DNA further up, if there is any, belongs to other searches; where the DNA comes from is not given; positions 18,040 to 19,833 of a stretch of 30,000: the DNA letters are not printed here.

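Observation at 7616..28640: cai/fix-type quaternary-amine CoA pathway organised as a multi-promoter sigma-54 regulon with its own enhancer-binding protein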

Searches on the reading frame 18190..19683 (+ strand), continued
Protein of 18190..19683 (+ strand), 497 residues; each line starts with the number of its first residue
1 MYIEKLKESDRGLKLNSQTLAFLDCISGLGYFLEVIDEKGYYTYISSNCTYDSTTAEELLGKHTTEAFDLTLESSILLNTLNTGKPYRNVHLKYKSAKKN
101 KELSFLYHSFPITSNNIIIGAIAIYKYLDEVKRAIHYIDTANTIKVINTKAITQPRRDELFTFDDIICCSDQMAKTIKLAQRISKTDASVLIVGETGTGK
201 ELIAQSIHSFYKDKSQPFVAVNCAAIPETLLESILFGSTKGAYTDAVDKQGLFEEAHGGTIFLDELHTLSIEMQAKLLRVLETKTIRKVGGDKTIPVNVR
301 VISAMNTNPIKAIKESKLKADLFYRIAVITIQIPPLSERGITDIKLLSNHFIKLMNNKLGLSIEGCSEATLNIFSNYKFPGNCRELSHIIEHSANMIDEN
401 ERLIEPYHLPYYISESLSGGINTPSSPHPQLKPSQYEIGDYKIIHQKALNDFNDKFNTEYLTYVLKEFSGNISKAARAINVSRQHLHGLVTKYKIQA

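Call 32: find_homologous_proteins(query=window:18190-19683:+, max_evalue=1e-20)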
Query window:18190-19683:+ (497 aa): 7999 proteins with E <= 1e-20 among 8000 candidates; the best 120 are listed.
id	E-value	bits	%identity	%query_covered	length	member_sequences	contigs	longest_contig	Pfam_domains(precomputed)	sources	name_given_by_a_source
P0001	0.0e+0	1104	100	100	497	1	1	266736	PF00158.33,PF07724.21,PF25601.2,PF14532.13,PF07728.21,PF01078.28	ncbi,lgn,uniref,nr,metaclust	ncbi:arginine utilization regulatory protein [Desulfuromusa kysingii]|uniref:Arginine utilization re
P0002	1.5e-237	807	72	99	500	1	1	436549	PF00158.33,PF07724.21,PF25601.2,PF14532.13,PF07728.21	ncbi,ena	-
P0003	2.9e-229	780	69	100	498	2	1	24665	PF00158.33,PF25601.2,PF14532.13,PF07728.21,PF01078.28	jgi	-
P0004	1.8e-224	764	68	99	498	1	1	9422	PF00158.33,PF07724.21,PF25601.2,PF14532.13,PF07728.21,PF01078.28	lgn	-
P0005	1.2e-223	761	67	99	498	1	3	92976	PF00158.33,PF07724.21,PF25601.2,PF14532.13,PF07728.21,PF01078.28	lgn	-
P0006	7.1e-218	742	66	99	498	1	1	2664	PF00158.33,PF25601.2,PF14532.13,PF07728.21,PF01078.28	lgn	-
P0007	6.3e-198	676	61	97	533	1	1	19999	PF00158.33,PF07724.21,PF25601.2,PF14532.13,PF07728.21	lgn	-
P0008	3.1e-195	667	61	98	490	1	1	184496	PF00158.33,PF25601.2,PF14532.13,PF07728.21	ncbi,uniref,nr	ncbi:AAA domain-containing protein [Pseudodesulfovibrio sp. JC047]|uniref:sigma-54 interaction domai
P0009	1.1e-194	666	61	98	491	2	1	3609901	PF00158.33,PF25601.2,PF14532.13,PF07728.21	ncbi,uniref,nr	ncbi:sigma-54 interaction domain-containing protein [Pseudodesulfovibrio tunisiensis]|uniref:sigma-5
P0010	2.1e-158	546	50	97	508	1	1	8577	PF00158.33,PF07724.21,PF25601.2,PF02954.26,PF14532.13,PF07728.21,PF01078.28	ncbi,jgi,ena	ncbi:MAG: sigma 54-interacting transcriptional regulator [Eubacteriales bacterium]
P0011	1.7e-156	540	52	97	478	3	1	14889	PF00158.33,PF07724.21,PF25601.2,PF02954.26,PF14532.13,PF07728.21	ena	-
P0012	2.2e-155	536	49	97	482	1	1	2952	PF00158.33,PF07724.21,PF25601.2,PF14532.13,PF07728.21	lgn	-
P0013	1.0e-153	531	52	97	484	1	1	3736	PF13426.14,PF00158.33,PF25601.2,PF14532.13,PF07728.21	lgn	-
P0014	1.5e-153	530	52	97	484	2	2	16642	PF00158.33,PF07724.21,PF25601.2,PF02954.26,PF14532.13,PF07728.21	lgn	-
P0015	2.6e-147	510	52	97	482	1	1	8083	PF00158.33,PF07724.21,PF25601.2,PF02954.26,PF14532.13,PF07728.21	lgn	-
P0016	1.3e-144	501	71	65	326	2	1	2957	PF00158.33,PF07724.21,PF25601.2,PF02954.26,PF14532.13,PF07728.21,PF01078.28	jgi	jgi:arginine utilization regulatory protein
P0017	5.8e-141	489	49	97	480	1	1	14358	PF00158.33,PF25601.2,PF02954.26,PF14532.13,PF07728.21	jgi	jgi:arginine utilization regulatory protein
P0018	2.1e-127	444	45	97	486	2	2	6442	PF00158.33,PF25601.2,PF02954.26,PF14532.13,PF07728.21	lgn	-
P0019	4.3e-124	433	44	97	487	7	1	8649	PF00158.33,PF07724.21,PF25601.2,PF02954.26,PF14532.13,PF07728.21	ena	-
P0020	4.9e-123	429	44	97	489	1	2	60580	PF00158.33,PF07724.21,PF25601.2,PF02954.26,PF14532.13,PF07728.21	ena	-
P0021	9.1e-123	429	43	97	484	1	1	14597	PF00158.33,PF07724.21,PF25601.2,PF02954.26,PF14532.13,PF07728.21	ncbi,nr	ncbi:MAG: AAA family ATPase [Clostridia bacterium]|nr:AAA family ATPase [Clostridia bacterium]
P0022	2.8e-122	427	44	97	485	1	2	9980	PF00158.33,PF25601.2,PF14532.13,PF07728.21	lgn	-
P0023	5.8e-122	426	44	97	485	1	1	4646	PF00158.33,PF07724.21,PF25601.2,PF14532.13,PF07728.21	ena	-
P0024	9.4e-122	425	43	97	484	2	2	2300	PF00158.33,PF07724.21,PF25601.2,PF14532.13,PF07728.21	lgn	-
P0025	1.7e-119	418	58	68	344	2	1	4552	PF00158.33,PF07724.21,PF25601.2,PF02954.26,PF14532.13,PF07728.21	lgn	-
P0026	1.1e-118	415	43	97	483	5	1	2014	PF00158.33,PF07724.21,PF25601.2,PF00004.36,PF14532.13,PF07728.21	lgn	-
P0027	2.5e-118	414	43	97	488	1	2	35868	PF00158.33,PF07724.21,PF25601.2,PF00004.36,PF14532.13,PF07728.21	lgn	-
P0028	2.7e-118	414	42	97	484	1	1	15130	PF00158.33,PF07724.21,PF25601.2,PF00004.36,PF14532.13,PF07728.21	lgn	-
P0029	2.6e-116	407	41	97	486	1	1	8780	PF00158.33,PF07724.21,PF25601.2,PF00004.36,PF14532.13,PF07728.21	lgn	-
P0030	5.4e-116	406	42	97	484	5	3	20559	PF00158.33,PF07724.21,PF25601.2,PF00004.36,PF14532.13,PF07728.21,PF01078.28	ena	-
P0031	1.4e-115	405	42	99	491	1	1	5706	PF00158.33,PF07724.21,PF25601.2,PF02954.26,PF14532.13,PF07728.21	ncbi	-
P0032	4.5e-115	403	42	97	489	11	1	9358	PF00158.33,PF07724.21,PF25601.2,PF00004.36,PF14532.13,PF07728.21,PF01078.28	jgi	jgi:arginine utilization regulatory protein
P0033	1.3e-113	398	46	88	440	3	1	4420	PF00158.33,PF07724.21,PF25601.2,PF02954.26,PF14532.13,PF07728.21,PF01078.28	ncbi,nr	ncbi:MAG: sigma 54-interacting transcriptional regulator [Clostridiales bacterium]|nr:sigma 54-inter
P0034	1.1e-101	359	41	95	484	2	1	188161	PF00158.33,PF07724.21,PF25601.2,PF02954.26,PF00004.36,PF14532.13,PF07728.21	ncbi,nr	ncbi:MAG TPA: sigma 54-interacting transcriptional regulator [Clostridiales bacterium]|nr:sigma 54-i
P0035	4.1e-98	347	42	93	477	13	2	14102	PF13426.14,PF00158.33,PF25601.2,PF02954.26,PF08448.17,PF00989.32,PF14532.13,PF07728.21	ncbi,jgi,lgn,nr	ncbi:MAG TPA: sigma 54-interacting transcriptional regulator [Firmicutes bacterium]|nr:sigma 54-inte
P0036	1.4e-96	342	40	93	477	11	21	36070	PF13426.14,PF00158.33,PF25601.2,PF02954.26,PF14532.13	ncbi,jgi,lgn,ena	ncbi:MAG: sigma 54-interacting transcriptional regulator [Dethiobacteria bacterium]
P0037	5.6e-96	340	41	94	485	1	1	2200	PF13426.14,PF00158.33,PF25601.2,PF02954.26,PF14532.13,PF07728.21,PF01078.28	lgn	-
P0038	2.1e-95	338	39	97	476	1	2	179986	PF13426.14,PF00158.33,PF25601.2,PF02954.26,PF14532.13,PF07728.21,PF01078.28,PF13556.13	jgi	jgi:arginine utilization regulatory protein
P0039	1.2e-94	336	40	93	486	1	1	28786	PF13426.14,PF00158.33,PF07724.21,PF25601.2,PF02954.26,PF08448.17,PF00004.36,PF14532.13,PF07728.21,PF01078.28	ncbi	-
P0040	9.0e-94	333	42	92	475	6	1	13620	PF13426.14,PF00158.33,PF25601.2,PF02954.26,PF00989.32,PF14532.13,PF07728.21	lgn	-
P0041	1.4e-92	329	40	92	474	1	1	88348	PF13426.14,PF00158.33,PF25601.2,PF02954.26,PF14532.13,PF07728.21,PF01078.28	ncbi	-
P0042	1.5e-92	329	39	94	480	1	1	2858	PF13426.14,PF00158.33,PF25601.2,PF02954.26,PF14532.13,PF07728.21,PF01078.28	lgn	-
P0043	1.5e-91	326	39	90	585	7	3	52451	PF13426.14,PF00158.33,PF07724.21,PF25601.2,PF02954.26,PF08448.17,PF00493.30,PF00989.32,PF14532.13,PF07728.21,PF01078.28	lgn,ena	-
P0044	4.3e-91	324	36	98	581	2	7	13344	PF13426.14,PF00158.33,PF25601.2,PF02954.26,PF00493.30,PF00989.32,PF14532.13,PF07728.21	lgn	-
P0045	9.8e-91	323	38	95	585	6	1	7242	PF13188.14,PF00158.33,PF07724.21,PF25601.2,PF02954.26,PF14532.13,PF07728.21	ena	-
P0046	1.1e-90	323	39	97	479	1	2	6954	PF13426.14,PF00158.33,PF25601.2,PF02954.26,PF08448.17,PF14532.13,PF01078.28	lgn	-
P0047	3.5e-90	321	40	95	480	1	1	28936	PF13426.14,PF00158.33,PF25601.2,PF02954.26,PF08448.17,PF00989.32,PF14532.13,PF01078.28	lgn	-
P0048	5.2e-90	321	40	93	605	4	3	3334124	PF13426.14,PF13188.14,PF00158.33,PF25601.2,PF02954.26,PF08448.17,PF00989.32,PF14532.13,PF07728.21,PF01078.28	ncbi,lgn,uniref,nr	ncbi:arginine utilization regulatory protein [Thermanaeromonas toyohensis ToBE]|uniref:Arginine util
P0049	5.4e-90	321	39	93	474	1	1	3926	PF13426.14,PF00158.33,PF07724.21,PF25601.2,PF02954.26,PF08448.17,PF00004.36,PF00989.32,PF14532.13,PF07728.21,PF01078.28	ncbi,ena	-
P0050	8.5e-90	320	40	92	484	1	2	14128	PF13426.14,PF00158.33,PF25601.2,PF02954.26,PF14532.13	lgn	-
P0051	1.1e-89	320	39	92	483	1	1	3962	PF00158.33,PF25601.2,PF02954.26,PF08448.17,PF00989.32,PF14532.13,PF07728.21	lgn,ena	-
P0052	1.7e-89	319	40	92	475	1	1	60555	PF13426.14,PF00158.33,PF25601.2,PF02954.26,PF14532.13,PF07728.21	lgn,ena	-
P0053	3.1e-89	318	40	88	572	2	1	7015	PF00158.33,PF07724.21,PF25601.2,PF02954.26,PF00989.32,PF14532.13,PF07728.21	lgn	-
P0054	3.9e-89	318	39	93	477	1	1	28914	PF13426.14,PF00158.33,PF07724.21,PF25601.2,PF02954.26,PF08448.17,PF00004.36,PF00989.32,PF14532.13,PF07728.21,PF01078.28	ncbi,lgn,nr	ncbi:MAG: sigma 54-interacting transcriptional regulator [Peptococcaceae bacterium]|nr:sigma 54-inte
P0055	5.0e-89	317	39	92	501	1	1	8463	PF00158.33,PF07724.21,PF25601.2,PF02954.26,PF08448.17,PF00989.32,PF14532.13,PF07728.21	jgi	jgi:arginine utilization regulatory protein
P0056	9.7e-89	316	37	99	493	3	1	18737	PF13426.14,PF00158.33,PF25601.2,PF02954.26,PF08448.17,PF14532.13,PF07728.21,PF01078.28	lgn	-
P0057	2.4e-88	315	38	93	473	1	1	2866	PF00158.33,PF07724.21,PF25601.2,PF02954.26,PF14532.13,PF07728.21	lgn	-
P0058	6.7e-88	314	39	92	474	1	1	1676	PF13426.14,PF00158.33,PF25601.2,PF02954.26,PF08448.17,PF00004.36,PF14532.13,PF07728.21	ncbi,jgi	jgi:arginine utilization regulatory protein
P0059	9.1e-88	313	39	89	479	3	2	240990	PF13426.14,PF00158.33,PF25601.2,PF02954.26,PF08448.17,PF00989.32,PF14532.13,PF07728.21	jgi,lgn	-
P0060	1.6e-87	312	38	95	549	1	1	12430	PF13426.14,PF00158.33,PF25601.2,PF02954.26,PF14532.13,PF07728.21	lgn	-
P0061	1.9e-87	312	39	97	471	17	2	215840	PF00158.33,PF25601.2,PF02954.26,PF00004.36,PF14532.13,PF07728.21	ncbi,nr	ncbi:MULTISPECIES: sigma-54 interaction domain-containing protein [Bacillus]|nr:sigma 54-interacting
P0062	2.1e-87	312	38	95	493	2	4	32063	PF00158.33,PF25601.2,PF02954.26,PF08448.17,PF14532.13,PF07728.21,PF13556.13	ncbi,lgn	-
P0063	8.2e-87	310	37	95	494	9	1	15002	PF00158.33,PF25601.2,PF02954.26,PF08448.17,PF00989.32,PF14532.13,PF07728.21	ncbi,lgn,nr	ncbi:MAG: arginine utilization regulatory protein [Thermoanaerobacteraceae bacterium]|nr:arginine ut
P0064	8.5e-87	310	39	93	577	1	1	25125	PF00158.33,PF25601.2,PF02954.26,PF00989.32,PF14532.13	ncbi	ncbi:MAG: sigma-54 interaction domain-containing protein [Pseudoramibacter sp.]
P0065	1.1e-86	310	39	93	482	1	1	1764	PF13426.14,PF00158.33,PF25601.2,PF02954.26,PF00989.32,PF14532.13,PF07728.21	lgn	-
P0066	3.5e-86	308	38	93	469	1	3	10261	PF00158.33,PF07724.21,PF25601.2,PF02954.26,PF14532.13,PF07728.21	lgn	-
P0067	5.9e-86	307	39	91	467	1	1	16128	PF13426.14,PF00158.33,PF07724.21,PF25601.2,PF02954.26,PF08448.17,PF00004.36,PF00989.32,PF14532.13,PF07728.21,PF01078.28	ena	-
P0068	7.9e-86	307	39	92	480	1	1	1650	PF00158.33,PF07724.21,PF25601.2,PF02954.26,PF08448.17,PF14532.13,PF07728.21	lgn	-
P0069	9.5e-86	307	37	93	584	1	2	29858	PF13426.14,PF00158.33,PF07724.21,PF25601.2,PF02954.26,PF13518.13,PF08448.17,PF00989.32,PF14532.13,PF07728.21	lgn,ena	-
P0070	1.9e-85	306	39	93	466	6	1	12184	PF00158.33,PF25601.2,PF02954.26,PF00004.36,PF14532.13,PF07728.21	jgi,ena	-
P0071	6.0e-85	304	37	93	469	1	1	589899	PF00158.33,PF07724.21,PF25601.2,PF02954.26,PF14532.13,PF07728.21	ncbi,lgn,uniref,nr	ncbi:sigma 54-interacting transcriptional regulator [Tissierella sp.]|uniref:sigma-54 interaction do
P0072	6.8e-85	304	40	93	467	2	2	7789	PF13426.14,PF00158.33,PF25601.2,PF02954.26,PF08448.17,PF00989.32,PF14532.13,PF07728.21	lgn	-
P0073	2.3e-84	302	39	89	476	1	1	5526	PF13426.14,PF00158.33,PF25601.2,PF02954.26,PF08448.17,PF00004.36,PF14532.13,PF07728.21,PF01078.28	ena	-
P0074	7.8e-84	300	37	93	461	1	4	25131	PF00158.33,PF25601.2,PF02954.26,PF14532.13,PF07728.21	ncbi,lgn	-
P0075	9.5e-84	300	37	93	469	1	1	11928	PF00158.33,PF07724.21,PF25601.2,PF02954.26,PF14532.13,PF07728.21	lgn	-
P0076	1.0e-83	300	43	80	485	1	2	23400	PF00158.33,PF25601.2,PF02954.26,PF14532.13,PF07728.21,PF01078.28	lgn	-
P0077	1.6e-83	299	35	98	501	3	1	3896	PF00158.33,PF25601.2,PF02954.26,PF14532.13,PF07728.21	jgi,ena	-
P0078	1.7e-83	299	38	91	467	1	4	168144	PF13426.14,PF20030.6,PF00158.33,PF25601.2,PF02954.26,PF08448.17,PF00989.32,PF14532.13,PF07728.21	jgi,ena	jgi:arginine utilization regulatory protein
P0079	3.4e-83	298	38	93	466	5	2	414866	PF00158.33,PF25601.2,PF02954.26,PF08448.17,PF00989.32,PF14532.13,PF07728.21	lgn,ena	-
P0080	3.7e-83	298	38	91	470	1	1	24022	PF13426.14,PF00158.33,PF25601.2,PF02954.26,PF08448.17,PF00989.32,PF14532.13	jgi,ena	-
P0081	4.7e-83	298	38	88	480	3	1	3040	PF13426.14,PF00158.33,PF07724.21,PF25601.2,PF02954.26,PF00004.36,PF00989.32,PF14532.13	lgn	-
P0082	5.0e-83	298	35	97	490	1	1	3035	PF13426.14,PF00158.33,PF25601.2,PF02954.26,PF08448.17,PF00989.32,PF14532.13,PF07728.21,PF13556.13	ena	-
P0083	1.0e-82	297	38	92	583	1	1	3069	PF13426.14,PF00158.33,PF25601.2,PF02954.26,PF08448.17,PF14532.13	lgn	-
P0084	1.3e-82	296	38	95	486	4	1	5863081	PF13426.14,PF00158.33,PF07724.21,PF25601.2,PF02954.26,PF14532.13,PF07728.21,PF01078.28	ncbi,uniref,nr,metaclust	ncbi:PAS domain S-box [Desulfosporosinus orientis DSM 765]|uniref:PAS domain S-box n=1 Tax=Desulfosp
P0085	1.4e-82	296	40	87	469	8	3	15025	PF13426.14,PF00158.33,PF25601.2,PF02954.26,PF08448.17,PF00989.32,PF14532.13,PF07728.21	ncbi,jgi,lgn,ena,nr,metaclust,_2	ncbi:MAG: sigma 54-interacting transcriptional regulator [Tissierellia bacterium]|jgi:arginine utili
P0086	1.8e-82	296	38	91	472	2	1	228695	PF13426.14,PF20030.6,PF00158.33,PF25601.2,PF02954.26,PF14532.13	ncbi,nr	ncbi:PAS domain S-box protein [Desulfosporosinus sp. Sb-LF]|nr:PAS domain S-box protein [Desulfospor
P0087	1.9e-82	296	38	91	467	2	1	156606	PF13426.14,PF20030.6,PF00158.33,PF25601.2,PF02954.26,PF08448.17,PF00004.36,PF00989.32,PF14532.13,PF07728.21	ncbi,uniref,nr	ncbi:sigma 54-interacting transcriptional regulator [Desulfosporosinus sp. BG]|uniref:sigma-54 inter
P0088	2.2e-82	295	41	87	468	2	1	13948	PF13426.14,PF00158.33,PF25601.2,PF02954.26,PF08448.17,PF00989.32,PF14532.13,PF07728.21,PF01078.28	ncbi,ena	-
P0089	3.0e-82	295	34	96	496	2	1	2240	PF13426.14,PF00158.33,PF25601.2,PF02954.26,PF14532.13,PF07728.21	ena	-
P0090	3.2e-82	295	38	89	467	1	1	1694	PF13426.14,PF00158.33,PF25601.2,PF02954.26,PF08448.17,PF00989.32,PF14532.13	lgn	-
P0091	3.6e-82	295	38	96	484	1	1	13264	PF13426.14,PF00158.33,PF25601.2,PF02954.26,PF08448.17,PF00989.32,PF14532.13,PF07728.21,PF01078.28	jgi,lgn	jgi:arginine utilization regulatory protein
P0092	4.9e-82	294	40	87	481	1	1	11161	PF13426.14,PF00158.33,PF25601.2,PF02954.26,PF08448.17,PF00989.32,PF14532.13,PF07728.21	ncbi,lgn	-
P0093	6.0e-82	294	36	98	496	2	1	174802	PF13426.14,PF00158.33,PF25601.2,PF02954.26,PF14532.13,PF07728.21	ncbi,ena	-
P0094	6.3e-82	294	39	91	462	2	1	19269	PF00158.33,PF25601.2,PF02954.26,PF08448.17,PF00004.36,PF00989.32,PF14532.13,PF07728.21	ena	-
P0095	1.2e-81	293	38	93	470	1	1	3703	PF13426.14,PF00158.33,PF25601.2,PF02954.26,PF14532.13,PF07728.21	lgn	-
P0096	1.7e-81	293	39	93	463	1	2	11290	PF00158.33,PF25601.2,PF02954.26,PF08448.17,PF00989.32,PF14532.13,PF07728.21,PF01078.28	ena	-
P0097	2.2e-81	292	38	93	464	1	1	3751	PF13426.14,PF00158.33,PF07724.21,PF25601.2,PF02954.26,PF00004.36,PF00989.32,PF14532.13,PF07728.21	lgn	-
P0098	2.3e-81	292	38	93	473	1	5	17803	PF00158.33,PF25601.2,PF02954.26,PF14532.13,PF07728.21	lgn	-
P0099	2.4e-81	292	38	93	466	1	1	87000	PF00158.33,PF25601.2,PF02954.26,PF08448.17,PF00989.32,PF14532.13,PF07728.21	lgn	-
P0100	2.9e-81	292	37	91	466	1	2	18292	PF13426.14,PF00158.33,PF25601.2,PF02954.26,PF08448.17,PF00989.32,PF14532.13,PF07728.21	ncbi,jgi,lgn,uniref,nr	ncbi:Arginine utilization regulatory protein RocR [Candidatus Desulfosporosinus infrequens]|uniref:A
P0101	3.3e-81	292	40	93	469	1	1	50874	PF00158.33,PF25601.2,PF02954.26,PF14532.13,PF07728.21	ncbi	-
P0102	4.2e-81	291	37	92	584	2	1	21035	PF13426.14,PF13188.14,PF00158.33,PF25601.2,PF02954.26,PF08448.17,PF00989.32,PF14532.13,PF07728.21,PF01078.28,PF13556.13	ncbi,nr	ncbi:MAG: sigma 54-interacting transcriptional regulator [Desulfitobacteriaceae bacterium]|nr:sigma 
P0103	4.7e-81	291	34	99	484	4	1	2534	PF13426.14,PF00158.33,PF25601.2,PF02954.26,PF00989.32,PF14532.13,PF07728.21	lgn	-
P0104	5.0e-81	291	37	91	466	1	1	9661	PF13426.14,PF00158.33,PF25601.2,PF02954.26,PF08448.17,PF00989.32,PF14532.13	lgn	-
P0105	6.0e-81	291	43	84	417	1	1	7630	PF00158.33,PF25601.2,PF02954.26,PF14532.13,PF07728.21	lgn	-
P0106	6.1e-81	291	37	91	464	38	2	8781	PF00158.33,PF25601.2,PF02954.26,PF14532.13,PF07728.21,PF01078.28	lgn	-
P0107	7.8e-81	290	37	97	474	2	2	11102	PF13426.14,PF00158.33,PF25601.2,PF02954.26,PF08448.17,PF00989.32,PF14532.13,PF07728.21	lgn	-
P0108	8.5e-81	290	37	91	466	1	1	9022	PF13426.14,PF00158.33,PF25601.2,PF02954.26,PF08448.17,PF00989.32,PF14532.13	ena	-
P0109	9.7e-81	290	35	100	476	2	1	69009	PF00158.33,PF25601.2,PF02954.26,PF00989.32,PF14532.13,PF07728.21,PF01078.28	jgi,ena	-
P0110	1.0e-80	290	38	87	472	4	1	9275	PF13426.14,PF00158.33,PF25601.2,PF02954.26,PF08448.17,PF00989.32,PF14532.13,PF07728.21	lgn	-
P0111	1.3e-80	290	37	91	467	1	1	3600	PF13426.14,PF20030.6,PF00158.33,PF25601.2,PF02954.26,PF08448.17,PF00004.36,PF00989.32,PF14532.13,PF07728.21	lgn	-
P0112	1.3e-80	290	38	93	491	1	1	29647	PF13426.14,PF00158.33,PF25601.2,PF02954.26,PF08448.17,PF00989.32,PF14532.13,PF07728.21,PF01078.28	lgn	-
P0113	1.3e-80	290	38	91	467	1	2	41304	PF13426.14,PF20030.6,PF00158.33,PF25601.2,PF02954.26,PF08448.17,PF00004.36,PF00989.32,PF14532.13,PF07728.21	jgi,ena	jgi:arginine utilization regulatory protein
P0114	1.8e-80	289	37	93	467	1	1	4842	PF13426.14,PF20030.6,PF00158.33,PF25601.2,PF02954.26,PF08448.17,PF00004.36,PF00989.32,PF14532.13,PF07728.21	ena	-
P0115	1.8e-80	289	39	93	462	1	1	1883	PF00158.33,PF25601.2,PF02954.26,PF08448.17,PF00989.32,PF14532.13,PF07728.21,PF01078.28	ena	-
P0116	1.9e-80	289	37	94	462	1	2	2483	PF13426.14,PF00158.33,PF25601.2,PF02954.26,PF08448.17,PF00989.32,PF14532.13,PF07728.21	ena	-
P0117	2.0e-80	289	37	93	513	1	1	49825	PF13426.14,PF00158.33,PF25601.2,PF02954.26,PF14532.13,PF07728.21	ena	-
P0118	2.0e-80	289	44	70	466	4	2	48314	PF00158.33,PF25601.2,PF02954.26,PF08448.17,PF00989.32,PF14532.13,PF07728.21,PF13556.13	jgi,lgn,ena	-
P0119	3.3e-80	288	37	91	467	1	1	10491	PF13426.14,PF20030.6,PF00158.33,PF25601.2,PF02954.26,PF08448.17,PF00004.36,PF00989.32,PF14532.13,PF07728.21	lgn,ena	-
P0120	3.8e-80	288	39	93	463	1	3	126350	PF13426.14,PF00158.33,PF25601.2,PF02954.26,PF08448.17,PF00989.32,PF14532.13,PF07728.21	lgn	-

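Call 33: find_encoding_contigs(protein=P0009, flank=10000, max_places=2)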
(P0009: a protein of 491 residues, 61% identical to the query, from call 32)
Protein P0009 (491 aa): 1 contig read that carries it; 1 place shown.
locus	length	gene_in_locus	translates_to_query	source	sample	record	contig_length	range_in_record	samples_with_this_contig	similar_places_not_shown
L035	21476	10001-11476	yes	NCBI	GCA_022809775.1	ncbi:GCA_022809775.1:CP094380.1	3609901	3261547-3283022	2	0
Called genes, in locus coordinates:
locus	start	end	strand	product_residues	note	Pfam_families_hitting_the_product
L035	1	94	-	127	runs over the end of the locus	PF02823:ATP-synt_DE_N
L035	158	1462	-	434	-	PF02874:ATP-synt_ab_N (weak), PF00006:ATP-synt_ab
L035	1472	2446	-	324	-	PF00582:Usp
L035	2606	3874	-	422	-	PF11871:DUF3391, PF13487:HD_5, PF01966:HD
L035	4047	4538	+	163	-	-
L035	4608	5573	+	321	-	-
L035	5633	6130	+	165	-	-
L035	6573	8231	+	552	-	PF00916:Sulfate_transp, PF01740:STAS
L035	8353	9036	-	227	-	PF04474:DUF554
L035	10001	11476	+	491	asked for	PF00158:Sigma54_activat, PF14532:Sigma54_activ_2, PF07728:AAA_5 (weak), PF25601:AAA_lid_14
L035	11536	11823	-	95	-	PF05187:Fer4_ETF_QO (weak)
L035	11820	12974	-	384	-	PF01266:DAO (weak), PF21162:ETFQO_UQ-bd, PF26311:ETF-QO_FixC_C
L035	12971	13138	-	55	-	PF01946:Thi4 (weak), PF01494:FAD_binding_3 (weak), PF07992:Pyr_redox_2 (weak), PF00890:FAD_binding_2, PF01134:GIDA (weak), PF01266:DAO, PF12831:FAD_oxidored (weak), PF13450:NAD_binding_8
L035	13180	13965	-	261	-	PF00378:ECH_1, PF16113:ECH_2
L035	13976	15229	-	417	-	PF02515:CoA_transf_3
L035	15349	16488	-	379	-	PF02771:Acyl-CoA_dh_N, PF02770:Acyl-CoA_dh_M, PF00441:Acyl-CoA_dh_1, PF08028:Acyl-CoA_dh_2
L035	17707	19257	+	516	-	PF02028:BCCT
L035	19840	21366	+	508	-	PF02028:BCCT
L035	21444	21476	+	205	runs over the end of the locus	PF23023:Anti-Pycsar_Apyc1, PF00753:Lactamase_B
